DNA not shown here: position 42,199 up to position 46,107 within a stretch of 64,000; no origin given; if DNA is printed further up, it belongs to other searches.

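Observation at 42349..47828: Giant fused double-ATPase 'activase' plus HgdB-like partner, translationally coupled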

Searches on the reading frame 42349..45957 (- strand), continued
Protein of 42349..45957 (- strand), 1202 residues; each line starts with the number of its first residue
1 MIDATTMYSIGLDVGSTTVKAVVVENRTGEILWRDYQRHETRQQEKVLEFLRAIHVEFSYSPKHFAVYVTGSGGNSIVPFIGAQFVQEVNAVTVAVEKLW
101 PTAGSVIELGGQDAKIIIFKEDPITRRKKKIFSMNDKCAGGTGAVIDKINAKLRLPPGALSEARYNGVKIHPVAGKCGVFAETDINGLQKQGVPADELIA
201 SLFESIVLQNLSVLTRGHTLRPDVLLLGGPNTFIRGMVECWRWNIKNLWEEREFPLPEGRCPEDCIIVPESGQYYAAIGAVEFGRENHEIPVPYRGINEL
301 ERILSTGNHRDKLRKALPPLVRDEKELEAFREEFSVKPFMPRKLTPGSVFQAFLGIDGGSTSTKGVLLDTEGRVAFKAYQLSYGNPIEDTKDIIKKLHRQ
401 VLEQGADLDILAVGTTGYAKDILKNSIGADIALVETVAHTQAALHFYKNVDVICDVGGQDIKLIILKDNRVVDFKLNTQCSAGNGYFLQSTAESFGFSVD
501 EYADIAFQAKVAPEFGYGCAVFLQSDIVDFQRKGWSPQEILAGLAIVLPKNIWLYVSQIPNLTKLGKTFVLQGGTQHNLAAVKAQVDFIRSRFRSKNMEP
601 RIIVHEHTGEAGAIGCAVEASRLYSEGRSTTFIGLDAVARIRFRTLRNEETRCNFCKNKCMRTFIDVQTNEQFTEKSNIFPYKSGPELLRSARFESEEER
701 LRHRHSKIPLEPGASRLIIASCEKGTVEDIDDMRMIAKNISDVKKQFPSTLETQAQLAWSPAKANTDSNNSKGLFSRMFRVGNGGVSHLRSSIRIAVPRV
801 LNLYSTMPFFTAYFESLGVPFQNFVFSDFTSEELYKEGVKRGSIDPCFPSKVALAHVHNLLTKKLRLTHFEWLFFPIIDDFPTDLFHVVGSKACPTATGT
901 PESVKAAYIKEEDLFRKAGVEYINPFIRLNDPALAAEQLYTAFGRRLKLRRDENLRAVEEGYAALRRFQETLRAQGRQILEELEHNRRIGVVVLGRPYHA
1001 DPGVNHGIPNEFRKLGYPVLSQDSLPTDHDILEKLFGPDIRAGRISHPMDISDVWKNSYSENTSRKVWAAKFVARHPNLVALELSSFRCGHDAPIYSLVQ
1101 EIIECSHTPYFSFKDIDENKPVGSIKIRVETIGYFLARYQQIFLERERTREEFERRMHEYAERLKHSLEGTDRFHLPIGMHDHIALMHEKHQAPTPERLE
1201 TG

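Call 25: find_encoding_contigs(protein=P0227, flank=10000, max_places=2)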
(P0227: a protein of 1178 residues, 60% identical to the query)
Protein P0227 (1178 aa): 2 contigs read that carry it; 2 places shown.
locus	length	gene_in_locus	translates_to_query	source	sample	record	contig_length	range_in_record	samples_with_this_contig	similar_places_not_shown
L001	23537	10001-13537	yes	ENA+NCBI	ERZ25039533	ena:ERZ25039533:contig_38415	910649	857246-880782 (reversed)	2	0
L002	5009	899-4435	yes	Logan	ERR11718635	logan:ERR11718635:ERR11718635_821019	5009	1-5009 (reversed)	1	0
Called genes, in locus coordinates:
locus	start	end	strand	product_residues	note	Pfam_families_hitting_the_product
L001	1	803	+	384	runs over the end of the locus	PF12679:ABC2_membrane_2, PF12698:ABC2_membrane_3, PF01061:ABC2_membrane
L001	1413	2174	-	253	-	PF10263:SprT-like (weak)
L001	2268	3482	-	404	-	-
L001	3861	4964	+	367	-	PF01087:GalP_UDP_transf, PF16285:DUF4931_N, PF01230:HIT (faint), PF16268:DUF4921, PF02744:GalP_UDP_tr_C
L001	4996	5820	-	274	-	PF24741:AlkZ-rel, PF22168:DIP2311-like_C (faint)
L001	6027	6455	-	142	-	PF13577:SnoaL_4 (weak), PF14534:DUF4440, PF12680:SnoaL_2 (weak)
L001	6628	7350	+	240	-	PF02596:DUF169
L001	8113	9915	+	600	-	-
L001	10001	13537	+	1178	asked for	PF00370:FGGY_N (faint), PF01869:BcrAD_BadFG, PF09989:DUF2229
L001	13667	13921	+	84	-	-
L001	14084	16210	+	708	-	PF23545:Zn_ribbon_HMPTM, PF04055:Radical_SAM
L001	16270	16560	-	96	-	-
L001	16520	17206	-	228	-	PF03692:CxxCxxCC (weak)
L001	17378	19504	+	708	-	PF00512:HisKA, PF02518:HATPase_c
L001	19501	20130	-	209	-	PF09335:VTT_dom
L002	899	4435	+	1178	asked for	PF00370:FGGY_N (faint), PF01869:BcrAD_BadFG, PF09989:DUF2229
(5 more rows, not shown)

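Call 26: find_encoding_contigs(protein=P0137, flank=10000, max_places=2)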
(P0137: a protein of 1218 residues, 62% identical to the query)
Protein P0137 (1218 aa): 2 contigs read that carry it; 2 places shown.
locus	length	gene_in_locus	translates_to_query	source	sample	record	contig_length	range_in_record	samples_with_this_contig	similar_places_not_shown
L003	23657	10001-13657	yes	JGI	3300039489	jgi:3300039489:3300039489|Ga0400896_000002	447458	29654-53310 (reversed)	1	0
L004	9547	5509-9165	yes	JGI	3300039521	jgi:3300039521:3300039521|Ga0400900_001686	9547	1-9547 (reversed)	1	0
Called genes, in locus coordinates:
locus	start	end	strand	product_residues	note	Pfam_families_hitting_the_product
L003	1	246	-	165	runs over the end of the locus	PF00481:PP2C (faint), PF07228:SpoIIE, PF13672:PP2C_2 (weak)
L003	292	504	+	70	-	-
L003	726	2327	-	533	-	PF00069:Pkinase, PF03109:ABC1 (faint), PF07714:PK_Tyr_Ser-Thr, PF13424:TPR_12 (faint), PF00515:TPR_1 (faint)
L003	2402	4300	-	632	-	-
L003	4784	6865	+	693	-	PF23545:Zn_ribbon_HMPTM, PF04055:Radical_SAM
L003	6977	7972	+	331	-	PF04055:Radical_SAM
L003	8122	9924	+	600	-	-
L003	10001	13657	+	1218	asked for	PF00370:FGGY_N (faint), PF01869:BcrAD_BadFG, PF09989:DUF2229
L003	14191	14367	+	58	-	-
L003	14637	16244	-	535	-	PF00004:AAA, PF17862:AAA_lid_3 (weak)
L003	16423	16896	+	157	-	PF06938:DUF1285_N (weak)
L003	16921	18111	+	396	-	PF17785:PUA_3, PF10672:Methyltrans_SAM, PF03602:Cons_hypoth95, PF09445:Methyltransf_15 (weak), PF13847:Methyltransf_31 (weak)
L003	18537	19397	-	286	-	PF01513:NAD_kinase, PF20143:NAD_kinase_C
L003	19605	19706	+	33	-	-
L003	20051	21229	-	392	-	PF04389:Peptidase_M28 (faint), PF01546:Peptidase_M20, PF07687:M20_dimer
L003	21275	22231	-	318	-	PF24859:FdhE_central, PF24860:FdhE_C (weak)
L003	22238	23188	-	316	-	PF03916:NrfD, PF14589:NrfD_2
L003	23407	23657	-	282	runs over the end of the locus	PF00037:Fer4 (faint), PF12797:Fer4_2 (faint), PF13237:Fer4_10 (faint), PF13484:Fer4_16 (faint), PF12838:Fer4_7, PF13247:Fer4_11, PF12837:Fer4_6 (weak), PF13187:Fer4_9 (weak), +2 more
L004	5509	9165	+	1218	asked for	PF00370:FGGY_N (faint), PF01869:BcrAD_BadFG, PF09989:DUF2229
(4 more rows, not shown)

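Call 50: search_protein_families(library=pfam, proteins=[L003:4784-6865:+, L003:6977-7972:+], max_evalue=0.01)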
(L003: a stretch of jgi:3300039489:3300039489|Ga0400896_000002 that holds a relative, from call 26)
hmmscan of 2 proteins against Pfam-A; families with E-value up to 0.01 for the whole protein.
L003:4784-6865:+ (693 aa): 3 families
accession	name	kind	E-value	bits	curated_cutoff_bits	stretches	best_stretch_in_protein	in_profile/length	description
PF04055.27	Radical_SAM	-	1.2e-22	81.3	29.5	1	175-337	3-166/166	Radical SAM superfamily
PF23545.1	Zn_ribbon_HMPTM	-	4e-13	49.1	27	1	65-129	2-44/45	HMPTM N-terminal zinc ribbon domain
PF13353.11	Fer4_12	-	0.0061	17.3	22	0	166-262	3-97/137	4Fe-4S single cluster domain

L003:6977-7972:+ (331 aa): 1 family
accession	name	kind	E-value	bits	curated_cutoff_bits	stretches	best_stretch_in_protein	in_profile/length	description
PF04055.27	Radical_SAM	-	2.8e-27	96.3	29.5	1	29-186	2-165/166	Radical SAM superfamily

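Call 63: search_dna_similar(query=window:42352-45957:-, collection=plasmids, mode=protein, max_rows=30, max_evalue=1e-20)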
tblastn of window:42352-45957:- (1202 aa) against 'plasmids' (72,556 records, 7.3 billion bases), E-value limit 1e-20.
Records with a match: 11; places in all: 12; records where one place covers at least 80% of the query: 8.
Best place of each record, by identity: <60% 11.
By first word of the organism name: Listeria 2; Fusobacterium 2; Brevibacillus 1; Haliovirga 1; Acetoanaerobium 1; Collinsella 1; Subdoligranulum 1; Paraclostridium 1; Monoglobus 1.
By predicted mobility (MOB-suite, as given by PLSDB): non-mobilizable 11.
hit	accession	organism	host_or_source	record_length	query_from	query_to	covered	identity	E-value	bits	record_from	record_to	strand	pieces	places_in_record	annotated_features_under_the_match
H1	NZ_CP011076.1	Brevibacillus laterosporus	Oryza sativa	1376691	8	1141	94%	46.7%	0e+0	1075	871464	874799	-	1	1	none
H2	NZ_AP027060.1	Haliovirga abyssi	-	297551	8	1131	94%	29.1%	5e-138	472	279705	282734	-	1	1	acyl-CoA dehydratase activase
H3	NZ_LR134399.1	Listeria monocytogenes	Homo sapiens,Vein blood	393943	7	1132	85%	31.4%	7e-95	488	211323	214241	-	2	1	2-hydroxyacyl-CoA dehydratase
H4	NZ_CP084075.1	Fusobacterium vincentii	-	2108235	8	1132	84%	31.7%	2e-92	473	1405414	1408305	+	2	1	none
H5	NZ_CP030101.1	Listeria monocytogenes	Environment,water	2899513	7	1132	85%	31.1%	3e-94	484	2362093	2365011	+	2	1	none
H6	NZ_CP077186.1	Fusobacterium animalis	Homo sapiens,resected colorectal tumor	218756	8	1132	84%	31.3%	2e-92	471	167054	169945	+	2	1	acyl-CoA dehydratase activase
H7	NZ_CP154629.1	Acetoanaerobium noterae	cell culture,Sludge of a digestion ...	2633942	10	1132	84%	31.1%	2e-87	473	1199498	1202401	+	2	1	none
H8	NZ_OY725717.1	Collinsella aerofaciens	-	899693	10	1131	83%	31.0%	7e-86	452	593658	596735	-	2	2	acyl-CoA dehydratase activase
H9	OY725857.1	Subdoligranulum variabile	-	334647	10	663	54%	33.5%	1e-92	337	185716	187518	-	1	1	none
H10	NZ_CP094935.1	Paraclostridium bifermentans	Homo sapiens,feces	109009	6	618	51%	26.0%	1e-45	188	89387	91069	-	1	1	acyl-CoA dehydratase activase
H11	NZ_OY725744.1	Monoglobus pectinilyticus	-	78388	353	660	26%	34.8%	8e-41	173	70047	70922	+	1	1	acyl-CoA dehydratase activase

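Call 65: get_annotated_region(hit=H1, flank=8000)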
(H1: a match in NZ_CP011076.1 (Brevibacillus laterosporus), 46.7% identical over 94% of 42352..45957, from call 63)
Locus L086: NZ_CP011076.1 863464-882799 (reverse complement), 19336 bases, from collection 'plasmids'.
description: Brevibacillus laterosporus strain B9 plasmid unnamed2, complete sequence
organism: Brevibacillus laterosporus (NCBI taxid 1465)
taxonomy: Bacteria; Bacillota; Bacilli; Bacillales; Paenibacillaceae; Brevibacillus; Brevibacillus laterosporus
host: -; source: Oryza sativa; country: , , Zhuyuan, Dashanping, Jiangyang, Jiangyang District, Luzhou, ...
typing (MOB-suite, as given by PLSDB): non-mobilizable
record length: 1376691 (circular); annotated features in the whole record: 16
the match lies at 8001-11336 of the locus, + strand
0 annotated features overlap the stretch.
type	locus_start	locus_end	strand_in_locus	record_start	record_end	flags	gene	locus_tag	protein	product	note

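Call 66: get_annotated_region(hit=H3, flank=5000)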
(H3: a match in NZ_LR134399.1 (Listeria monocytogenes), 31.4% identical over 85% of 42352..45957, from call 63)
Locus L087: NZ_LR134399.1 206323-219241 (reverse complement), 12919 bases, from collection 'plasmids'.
description: Listeria monocytogenes strain NCTC7974 plasmid 2, complete sequence
organism: Listeria monocytogenes (NCBI taxid 1639)
taxonomy: Bacteria; Bacillota; Bacilli; Bacillales; Listeriaceae; Listeria; Listeria monocytogenes
host: -; source: Homo sapiens,Vein blood; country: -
typing (MOB-suite, as given by PLSDB): non-mobilizable
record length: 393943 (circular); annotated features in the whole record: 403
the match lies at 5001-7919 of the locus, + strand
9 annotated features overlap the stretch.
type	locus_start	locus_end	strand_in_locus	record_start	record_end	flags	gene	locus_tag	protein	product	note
CDS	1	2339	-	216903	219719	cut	-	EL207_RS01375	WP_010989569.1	sigma-54-dependent transcriptional regulator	-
CDS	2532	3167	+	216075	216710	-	-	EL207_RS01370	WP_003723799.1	FMN-dependent NADH-azoreductase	-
CDS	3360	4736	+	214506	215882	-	-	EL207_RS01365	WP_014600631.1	amino acid permease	GO:0006865 - amino acid transport [Evidence IEA]; GO:0055085 - transmembrane transport [Evidence IEA]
CDS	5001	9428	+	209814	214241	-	-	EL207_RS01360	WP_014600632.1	2-hydroxyacyl-CoA dehydratase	-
CDS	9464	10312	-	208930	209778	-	-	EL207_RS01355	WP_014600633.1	PhzF family phenazine biosynthesis protein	GO:0009058 - biosynthetic process [Evidence IEA]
CDS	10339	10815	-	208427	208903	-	ybaK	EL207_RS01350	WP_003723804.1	Cys-tRNA(Pro) deacylase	GO:0043039 - tRNA aminoacylation [Evidence IEA]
CDS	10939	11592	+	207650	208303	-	-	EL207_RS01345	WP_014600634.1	DUF5105 domain-containing protein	-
CDS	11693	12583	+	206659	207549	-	-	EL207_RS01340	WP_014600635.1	carbon-nitrogen hydrolase family protein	-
CDS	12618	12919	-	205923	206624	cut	-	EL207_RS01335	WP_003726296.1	DUF554 domain-containing protein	-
